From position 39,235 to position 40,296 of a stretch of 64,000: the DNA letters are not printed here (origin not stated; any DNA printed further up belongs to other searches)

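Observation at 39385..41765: Two-gene ATPase/PD-(D/E)xK plus zinc-finger/HNH/WYL cassette: candidate undescribed defence system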

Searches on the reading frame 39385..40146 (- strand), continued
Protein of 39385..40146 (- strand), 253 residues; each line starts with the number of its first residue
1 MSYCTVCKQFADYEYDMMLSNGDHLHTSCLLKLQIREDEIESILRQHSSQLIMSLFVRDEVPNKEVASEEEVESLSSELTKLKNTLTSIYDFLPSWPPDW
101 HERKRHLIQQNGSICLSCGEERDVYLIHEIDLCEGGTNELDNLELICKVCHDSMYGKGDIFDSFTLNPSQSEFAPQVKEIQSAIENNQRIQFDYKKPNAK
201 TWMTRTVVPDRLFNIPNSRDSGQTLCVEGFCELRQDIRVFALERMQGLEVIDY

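Call 29: find_homologous_proteins(query=A3, max_evalue=1e-10)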
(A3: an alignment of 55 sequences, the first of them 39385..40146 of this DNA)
Query A3 (55 sequences) (253 aa, profile of the alignment): 177 proteins with E <= 1e-10 among 4234 candidates; the best 120 are listed.
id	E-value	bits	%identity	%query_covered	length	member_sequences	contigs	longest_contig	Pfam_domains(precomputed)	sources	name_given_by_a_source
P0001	3.6e-72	261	100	100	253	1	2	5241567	PF13280.13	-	-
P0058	9.3e-71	257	63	100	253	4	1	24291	PF01844.30,PF13280.13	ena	-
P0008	1.5e-70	256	83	100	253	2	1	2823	PF13280.13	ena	-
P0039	2.4e-70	255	67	100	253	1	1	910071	PF01844.30,PF13280.13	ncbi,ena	-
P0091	3.6e-70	255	64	100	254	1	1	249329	PF13280.13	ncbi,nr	ncbi:hypothetical protein C6500_20780 [Candidatus Poribacteria bacterium]|nr:MAG: hypothetical prote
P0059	7.5e-70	254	65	100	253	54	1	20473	PF01844.30,PF13280.13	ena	-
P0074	8.3e-70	253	63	100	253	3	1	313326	PF13280.13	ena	-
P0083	9.2e-70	253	65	99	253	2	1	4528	PF13280.13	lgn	-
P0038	1.2e-69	253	65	100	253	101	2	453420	PF01844.30,PF13280.13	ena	-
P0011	1.7e-69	252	81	100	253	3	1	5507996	PF13280.13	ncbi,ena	-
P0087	1.8e-69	252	63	100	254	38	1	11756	PF13280.13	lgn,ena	-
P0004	1.8e-69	252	87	100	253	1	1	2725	PF13280.13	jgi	-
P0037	1.9e-69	252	67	100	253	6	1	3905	PF13280.13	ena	-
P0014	2.0e-69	252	79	100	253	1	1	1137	PF01844.30,PF13280.13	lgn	-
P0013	2.2e-69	252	83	100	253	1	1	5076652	PF13280.13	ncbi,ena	-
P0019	2.9e-69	252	79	100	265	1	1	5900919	PF13280.13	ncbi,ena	-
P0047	3.9e-69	251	65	100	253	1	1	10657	PF01844.30,PF13280.13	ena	-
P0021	4.2e-69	251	74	100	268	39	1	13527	PF13280.13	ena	-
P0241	4.2e-69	251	58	100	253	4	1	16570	PF13280.13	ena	-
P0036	4.3e-69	251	67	100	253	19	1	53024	PF01844.30,PF13280.13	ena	-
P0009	4.6e-69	251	83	100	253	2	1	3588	PF13280.13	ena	-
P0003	4.9e-69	251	87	100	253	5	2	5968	PF13280.13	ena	-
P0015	5.0e-69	251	78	99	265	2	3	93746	PF13280.13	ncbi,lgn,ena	-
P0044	5.4e-69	251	64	100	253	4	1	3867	PF01844.30,PF13280.13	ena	-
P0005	6.1e-69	251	85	100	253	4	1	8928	PF13280.13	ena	-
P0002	7.0e-69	250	91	100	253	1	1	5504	PF13280.13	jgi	-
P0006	7.6e-69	250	85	100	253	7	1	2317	PF13280.13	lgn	-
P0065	1.0e-68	250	63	100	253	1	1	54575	PF13280.13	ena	-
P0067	1.1e-68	250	66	100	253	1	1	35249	PF13280.13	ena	-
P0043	1.1e-68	250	65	99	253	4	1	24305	PF01844.30,PF13280.13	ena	-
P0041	1.2e-68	250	65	100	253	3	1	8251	PF13280.13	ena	-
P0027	1.3e-68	250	72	100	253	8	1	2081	PF01844.30,PF13280.13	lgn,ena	-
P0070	1.5e-68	249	65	100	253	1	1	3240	PF13280.13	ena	-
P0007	1.8e-68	249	86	100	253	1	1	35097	PF13280.13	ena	-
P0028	1.8e-68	249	71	100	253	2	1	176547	PF01844.30,PF13280.13,PF14279.13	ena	-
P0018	2.2e-68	249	78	99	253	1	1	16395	PF01844.30,PF13280.13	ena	-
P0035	2.2e-68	249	67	99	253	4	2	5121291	PF01844.30,PF13280.13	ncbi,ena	-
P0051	2.3e-68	249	65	100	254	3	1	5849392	PF13280.13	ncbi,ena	-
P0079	2.4e-68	249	65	100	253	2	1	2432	PF13280.13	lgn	-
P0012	2.5e-68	249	82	100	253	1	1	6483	PF13280.13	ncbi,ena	-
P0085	3.1e-68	248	64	100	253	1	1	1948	PF13280.13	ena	-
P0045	3.2e-68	248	65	100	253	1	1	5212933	PF13280.13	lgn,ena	-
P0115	4.7e-68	248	62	100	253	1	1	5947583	PF13280.13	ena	-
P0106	4.7e-68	248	63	100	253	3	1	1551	PF13280.13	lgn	-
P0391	4.9e-68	248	61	100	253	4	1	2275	PF13280.13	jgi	-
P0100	5.0e-68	248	64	100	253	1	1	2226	PF13280.13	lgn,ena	-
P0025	5.4e-68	248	73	100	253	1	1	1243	PF01844.30,PF13280.13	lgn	-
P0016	5.6e-68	247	77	100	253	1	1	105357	PF13280.13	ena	-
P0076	6.0e-68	247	64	100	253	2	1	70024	PF13280.13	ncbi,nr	ncbi:hypothetical protein C6503_15810 [Candidatus Poribacteria bacterium]|nr:MAG: hypothetical prote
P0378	6.4e-68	247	26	99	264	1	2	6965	PF01844.30,PF13280.13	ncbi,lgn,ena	-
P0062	8.3e-68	247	65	100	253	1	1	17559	PF13280.13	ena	-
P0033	9.7e-68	247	70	100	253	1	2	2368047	PF01844.30,PF13280.13,PF14279.13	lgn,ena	-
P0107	1.3e-67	246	62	100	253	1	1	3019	PF13280.13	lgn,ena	-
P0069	1.3e-67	246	64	100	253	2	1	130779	PF13280.13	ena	-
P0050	1.3e-67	246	64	100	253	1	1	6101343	PF13280.13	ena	-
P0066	1.3e-67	246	65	100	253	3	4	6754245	PF13280.13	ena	-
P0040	1.4e-67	246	67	99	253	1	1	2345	PF13280.13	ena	-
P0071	1.4e-67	246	63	100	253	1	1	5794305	PF13280.13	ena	-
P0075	1.4e-67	246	64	100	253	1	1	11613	PF13280.13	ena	-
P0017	1.5e-67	246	77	100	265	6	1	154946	PF13280.13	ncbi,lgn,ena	-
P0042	1.6e-67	246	66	100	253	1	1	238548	PF01844.30,PF13280.13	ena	-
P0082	2.2e-67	246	64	100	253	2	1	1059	PF13280.13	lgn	-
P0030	2.3e-67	245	70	100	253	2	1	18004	PF01844.30,PF13280.13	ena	-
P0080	2.5e-67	245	63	100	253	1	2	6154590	PF13280.13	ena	-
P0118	2.5e-67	245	62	100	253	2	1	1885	PF13280.13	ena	-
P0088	2.6e-67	245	63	100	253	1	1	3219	PF13280.13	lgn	-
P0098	2.6e-67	245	62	100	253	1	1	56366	PF13280.13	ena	-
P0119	3.1e-67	245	63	100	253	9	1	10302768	PF13280.13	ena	-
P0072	4.0e-67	245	65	100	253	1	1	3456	PF13280.13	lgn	-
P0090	5.1e-67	244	62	99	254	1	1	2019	PF13280.13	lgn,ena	-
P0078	5.3e-67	244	63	100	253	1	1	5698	PF13280.13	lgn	-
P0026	6.4e-67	244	72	100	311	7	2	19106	PF01844.30,PF13280.13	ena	-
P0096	6.4e-67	244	63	100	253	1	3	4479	PF13280.13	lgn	-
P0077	7.0e-67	244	63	100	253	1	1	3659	PF13280.13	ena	-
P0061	7.0e-67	244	64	100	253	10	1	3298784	PF13280.13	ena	-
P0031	7.4e-67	244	71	100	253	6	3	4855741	PF01844.30,PF13280.13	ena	-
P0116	7.5e-67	244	63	100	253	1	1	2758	PF13280.13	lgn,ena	-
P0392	7.5e-67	244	59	99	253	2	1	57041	PF01844.30,PF13280.13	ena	-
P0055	7.9e-67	244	66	100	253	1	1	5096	PF13280.13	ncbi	-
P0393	8.1e-67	244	61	100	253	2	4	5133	PF13280.13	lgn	-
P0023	9.5e-67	243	75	100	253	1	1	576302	PF13280.13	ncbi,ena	-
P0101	1.0e-66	243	62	100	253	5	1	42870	PF13280.13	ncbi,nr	ncbi:hypothetical protein C6499_00910 [Candidatus Poribacteria bacterium]|nr:MAG: hypothetical prote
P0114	1.2e-66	243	63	100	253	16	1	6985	PF13280.13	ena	-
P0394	1.9e-66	242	61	100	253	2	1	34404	PF13280.13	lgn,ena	-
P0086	2.0e-66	242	63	100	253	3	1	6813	PF13280.13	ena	-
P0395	2.3e-66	242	60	100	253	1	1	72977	PF13280.13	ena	-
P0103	2.3e-66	242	64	100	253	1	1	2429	PF13280.13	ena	-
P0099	2.4e-66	242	63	100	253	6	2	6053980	PF13280.13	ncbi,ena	-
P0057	2.6e-66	242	65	100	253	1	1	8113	PF13280.13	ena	-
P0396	2.9e-66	242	62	99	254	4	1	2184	PF13280.13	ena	-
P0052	3.6e-66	242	65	100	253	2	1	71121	PF13280.13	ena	-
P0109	3.8e-66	241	64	99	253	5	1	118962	PF13280.13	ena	-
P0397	4.0e-66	241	58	100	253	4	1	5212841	PF01844.30,PF13280.13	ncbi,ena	-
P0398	4.3e-66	241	61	100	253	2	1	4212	PF13280.13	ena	-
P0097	4.7e-66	241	63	100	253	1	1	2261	PF01844.30,PF13280.13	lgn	-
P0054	5.1e-66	241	65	100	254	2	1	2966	PF13280.13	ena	-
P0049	5.1e-66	241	65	100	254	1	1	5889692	PF13280.13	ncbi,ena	-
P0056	5.5e-66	241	65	100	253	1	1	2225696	PF13280.13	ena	-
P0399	6.0e-66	241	61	100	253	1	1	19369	PF13280.13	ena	-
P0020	6.4e-66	241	75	100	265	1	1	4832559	PF13280.13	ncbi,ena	-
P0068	6.9e-66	241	65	100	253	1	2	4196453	PF13280.13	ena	-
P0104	7.8e-66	240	62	100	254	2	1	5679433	PF13280.13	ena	-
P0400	8.2e-66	240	62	100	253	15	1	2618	PF13280.13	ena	-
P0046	8.3e-66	240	65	100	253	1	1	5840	PF13280.13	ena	-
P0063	8.8e-66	240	64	99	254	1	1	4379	PF13280.13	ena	-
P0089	9.0e-66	240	64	100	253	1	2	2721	PF13280.13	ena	-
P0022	9.8e-66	240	74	100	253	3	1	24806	PF13280.13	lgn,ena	-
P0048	1.1e-65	240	65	100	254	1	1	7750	PF13280.13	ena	-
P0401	1.1e-65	240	61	100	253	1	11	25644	PF13280.13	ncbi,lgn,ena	-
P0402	1.3e-65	240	62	100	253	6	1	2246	PF13280.13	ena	-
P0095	1.3e-65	240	64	100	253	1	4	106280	PF13280.13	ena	-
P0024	1.4e-65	240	72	99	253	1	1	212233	PF13280.13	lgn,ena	-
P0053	1.5e-65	240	65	100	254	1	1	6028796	PF13280.13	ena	-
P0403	1.8e-65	239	61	100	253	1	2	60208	PF13280.13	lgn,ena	-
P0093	1.9e-65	239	64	100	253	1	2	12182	PF13280.13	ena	-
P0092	1.9e-65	239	64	100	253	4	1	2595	PF13280.13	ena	-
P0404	2.1e-65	239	61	100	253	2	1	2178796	PF13280.13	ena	-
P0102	2.5e-65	239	64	100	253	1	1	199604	PF13280.13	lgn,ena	-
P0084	2.5e-65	239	62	100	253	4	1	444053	PF13280.13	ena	-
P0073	3.0e-65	239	64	100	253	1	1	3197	PF13280.13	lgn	-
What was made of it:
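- Tried and rejected: The third homologue search, with the wide-family profile, returned almost only Poribacteria sequences because of the word index (call 29).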

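Call 30: find_encoding_contigs(protein=P0378, flank=6000, max_places=4)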
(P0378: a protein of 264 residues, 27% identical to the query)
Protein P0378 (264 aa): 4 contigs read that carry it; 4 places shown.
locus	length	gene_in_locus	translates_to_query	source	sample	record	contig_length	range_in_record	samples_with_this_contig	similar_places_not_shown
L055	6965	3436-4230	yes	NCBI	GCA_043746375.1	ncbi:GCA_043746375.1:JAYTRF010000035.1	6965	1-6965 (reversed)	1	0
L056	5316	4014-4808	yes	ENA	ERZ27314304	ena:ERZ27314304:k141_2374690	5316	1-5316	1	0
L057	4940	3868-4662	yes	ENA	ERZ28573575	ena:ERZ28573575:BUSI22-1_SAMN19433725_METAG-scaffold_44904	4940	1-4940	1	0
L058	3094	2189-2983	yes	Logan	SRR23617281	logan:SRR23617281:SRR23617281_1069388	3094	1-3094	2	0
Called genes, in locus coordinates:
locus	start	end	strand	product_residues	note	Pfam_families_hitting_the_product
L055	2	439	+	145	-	?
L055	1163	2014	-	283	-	PF00142:Fer4_NifH (weak), PF01656:CbiA, PF02374:ArsA_ATPase (weak), PF09140:MipZ (faint), PF10609:ParA, PF13614:AAA_31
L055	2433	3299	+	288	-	PF00929:RNase_T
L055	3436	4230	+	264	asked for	PF01844:HNH, PF13280:WYL (weak)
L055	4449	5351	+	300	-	PF02091:tRNA-synt_2e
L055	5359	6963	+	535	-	?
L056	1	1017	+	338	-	?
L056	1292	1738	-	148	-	-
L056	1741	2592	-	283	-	PF00142:Fer4_NifH (weak), PF01656:CbiA, PF02374:ArsA_ATPase (weak), PF09140:MipZ (faint), PF10609:ParA, PF13614:AAA_31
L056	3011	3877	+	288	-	PF00929:RNase_T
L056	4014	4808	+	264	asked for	PF01844:HNH, PF13280:WYL (weak)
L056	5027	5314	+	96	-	?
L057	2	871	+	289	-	?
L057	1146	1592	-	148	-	-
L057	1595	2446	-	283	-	PF00142:Fer4_NifH (weak), PF01656:CbiA, PF02374:ArsA_ATPase (weak), PF09140:MipZ (faint), PF10609:ParA, PF13614:AAA_31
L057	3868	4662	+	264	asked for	PF01844:HNH, PF13280:WYL (weak)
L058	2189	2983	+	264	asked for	PF01844:HNH, PF13280:WYL (weak)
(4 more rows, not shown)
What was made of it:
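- Tried and rejected: It added a single outside context, P0378, which lies next to an RNase T-like gene and glyQ in a Caulobacteraceae genome (call 30).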

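Call 31: search_dna_similar(query=P0243, collection=plasmids, mode=protein, max_evalue=0.00001, max_rows=20)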
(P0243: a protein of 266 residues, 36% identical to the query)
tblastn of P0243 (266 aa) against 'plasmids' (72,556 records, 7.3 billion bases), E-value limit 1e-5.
Records with a match: 41; places in all: 43; records where one place covers at least 80% of the query: 0.
Best place of each record, by identity: <60% 41.
By first word of the organism name: Bacillus 11; Natrinema 3; Haloplanus 3; Natrarchaeobaculum 2; Halorubrum 2; Streptomyces 2; Halolamina 1; Halovenus 1; Natronococcus 1; Halorarius 1; and 14 more.
By predicted mobility (MOB-suite, as given by PLSDB): non-mobilizable 31; mobilizable 9; conjugative 1.
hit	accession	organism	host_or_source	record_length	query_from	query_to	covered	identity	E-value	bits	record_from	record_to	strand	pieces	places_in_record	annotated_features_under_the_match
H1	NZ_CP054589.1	Halolamina sp. CBA1230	solar salt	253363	113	229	44%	31.7%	3e-9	64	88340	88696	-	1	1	sulfite exporter TauE/SafE family protein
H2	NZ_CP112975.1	Halovenus salina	cell cuture,Isla Bacuta saltern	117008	113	230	44%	31.5%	4e-7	58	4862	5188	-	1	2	HNH endonuclease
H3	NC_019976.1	Natronococcus occultus SP4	-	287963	50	172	46%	29.1%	1e-8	63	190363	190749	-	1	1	HNH endonuclease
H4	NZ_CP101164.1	Halorarius halobius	cell culture,salt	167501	113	224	42%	31.1%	2e-8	62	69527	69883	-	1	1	HNH endonuclease signature motif containing protein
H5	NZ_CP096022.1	Halocatena salina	cell culture,sediment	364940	67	172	40%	32.2%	2e-8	62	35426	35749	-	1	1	HNH endonuclease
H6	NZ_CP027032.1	Natrarchaeobaculum sulfurireducens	Shar-Burdiin hypersaline soda lake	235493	113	211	37%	33.0%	9e-9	63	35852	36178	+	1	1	HNH endonuclease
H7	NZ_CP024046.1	Natrarchaeobaculum sulfurireducens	Kulunda Steppe hypersaline lake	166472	113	211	37%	33.0%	1e-8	63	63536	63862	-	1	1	HNH endonuclease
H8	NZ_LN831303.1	Halobacterium hubeiense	-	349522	113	186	28%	42.2%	2e-12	74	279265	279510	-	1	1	none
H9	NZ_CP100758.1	Natrinema gelatinilyticum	marine sediment,sediment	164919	106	173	26%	43.4%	2e-10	68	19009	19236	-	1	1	none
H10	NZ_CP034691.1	Halorubrum sp. BOL3-1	-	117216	113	177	24%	45.1%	1e-9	66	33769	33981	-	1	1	none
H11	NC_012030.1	Halorubrum lacusprofundi ATCC 49239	-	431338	113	173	23%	46.3%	8e-10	66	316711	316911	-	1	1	HNH endonuclease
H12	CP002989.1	halophilic archaeon DL31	-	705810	113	173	23%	46.3%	8e-10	66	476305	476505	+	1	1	HNH endonuclease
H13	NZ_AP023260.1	Mesorhizobium sp. L-2-11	Lotus japonicus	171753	117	184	26%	40.8%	2e-6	56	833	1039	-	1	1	none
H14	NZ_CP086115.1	Skermanella rosea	single cell,hydrocarbon-contaminated ...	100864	113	173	23%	45.2%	4e-8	61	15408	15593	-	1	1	DUF1376 domain-containing protein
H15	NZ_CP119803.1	Halosegnis marinus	cell culture,coastal saline-alkali land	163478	112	173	23%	44.1%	8e-8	60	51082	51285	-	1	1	HNH endonuclease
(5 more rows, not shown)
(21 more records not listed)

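Call 32: search_dna_similar(query=P0243, collection=phages, mode=protein, max_evalue=0.00001, max_rows=20)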
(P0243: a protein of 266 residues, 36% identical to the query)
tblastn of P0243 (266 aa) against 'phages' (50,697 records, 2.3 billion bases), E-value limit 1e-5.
Records with a match: 12; places in all: 12; records where one place covers at least 80% of the query: 0.
Best place of each record, by identity: <60% 12.
By first word of the organism name: Burkholderia 4; Pseudomonas 2; Anoxybacillus 2; Bacteroides 1; Streptomyces 1; Erysipelothrix 1; Geobacillus 1.
By host as written in the record: Burkholderia cenocepacia 4; Anoxybacillus caldiproteolyticus 2; Bacteroides salyersiae BG8 1; Pseudomonas sp. 1; Pseudomonas aeruginosa PA14 1; Streptomyces lividans JI 1326 1; Erysipelothrix rhusiopathiae ZJ 1; Geobacillus thermodenitrificans 1.
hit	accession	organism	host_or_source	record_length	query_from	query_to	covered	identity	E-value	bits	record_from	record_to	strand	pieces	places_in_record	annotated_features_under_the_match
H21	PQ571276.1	Bacteroides phage BS-TP3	Bacteroides salyersiae BG8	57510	18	168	57%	27.8%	1e-7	58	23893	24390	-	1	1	HNH endonuclease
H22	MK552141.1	Burkholderia phage BcepSauron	Burkholderia cenocepacia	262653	117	172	21%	46.8%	2e-6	54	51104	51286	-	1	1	none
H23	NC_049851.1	Burkholderia phage BcepSauron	Burkholderia cenocepacia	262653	117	172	21%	46.8%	2e-6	54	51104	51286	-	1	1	none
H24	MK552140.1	Burkholderia phage BcepSaruman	Burkholderia cenocepacia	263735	117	172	21%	46.8%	3e-6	54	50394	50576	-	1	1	HNH endonuclease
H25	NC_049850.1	Burkholderia phage BcepSaruman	Burkholderia cenocepacia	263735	117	172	21%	46.8%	3e-6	54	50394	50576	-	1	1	HNH endonuclease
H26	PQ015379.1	Pseudomonas phage HRDY3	Pseudomonas sp.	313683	116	193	29%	33.3%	8e-6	52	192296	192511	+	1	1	endonuclease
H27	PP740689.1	Pseudomonas phage vB_Pae_SG_WM_Sew_P27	Pseudomonas aeruginosa PA14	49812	119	171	20%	47.2%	3e-6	54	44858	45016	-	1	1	replication initiation protein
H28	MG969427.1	Anoxybacillus phage A403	Anoxybacillus caldiproteolyticus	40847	121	172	20%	48.1%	2e-7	57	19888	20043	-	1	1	hypothetical protein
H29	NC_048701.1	Anoxybacillus phage A403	Anoxybacillus caldiproteolyticus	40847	121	172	20%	48.1%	2e-7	57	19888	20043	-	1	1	terminase small subunit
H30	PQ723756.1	Streptomyces phage Ponzi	Streptomyces lividans JI 1326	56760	112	171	23%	40.0%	4e-7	57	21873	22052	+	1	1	39: HNH endonuclease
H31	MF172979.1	Erysipelothrix phage phi1605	Erysipelothrix rhusiopathiae ZJ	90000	110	178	26%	34.3%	4e-6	54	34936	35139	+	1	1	hypothetical protein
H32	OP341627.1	Geobacillus phage vB_GthS_PK3.6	Geobacillus thermodenitrificans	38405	131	175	17%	46.7%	8e-7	56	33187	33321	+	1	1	HNH endonuclease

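Call 33: predict_structure(alignment_id=A1)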
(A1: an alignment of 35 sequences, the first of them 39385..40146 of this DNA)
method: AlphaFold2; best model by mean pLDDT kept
length: 253 residues; sequences in the alignment: 35
mean_pLDDT: 59.8   pTM: 0.52
mean pLDDT of the five models: 59.8, 59.5, 54.2, 51.1, 44.9
residues with pLDDT >= 90: 0; 70-90: 100; 50-70: 65; < 50: 88
segments of 3 or more residues with pLDDT < 50: 130-135, 157-167, 192-199, 201-253
pLDDT, mean of each block of 10 residues (from residue 1): 82 70 81 78 74 55 60 86 83 62 73 84 67 53 73 56 44 52 55 47 45 32 34 30 26 23
secondary structure, 60 per line:
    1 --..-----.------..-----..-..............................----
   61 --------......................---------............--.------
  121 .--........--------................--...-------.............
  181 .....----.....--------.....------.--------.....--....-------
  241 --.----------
elements in order: H27-56 H69-90 H100-111 E124-131 E143-147 H148-155 H168-185 E190-194 E203-207 E223-227 E230-233
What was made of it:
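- Tried and rejected: The AlphaFold model of gene 2 was poor: mean pLDDT 59.8, and the WYL region below 50 (call 33).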
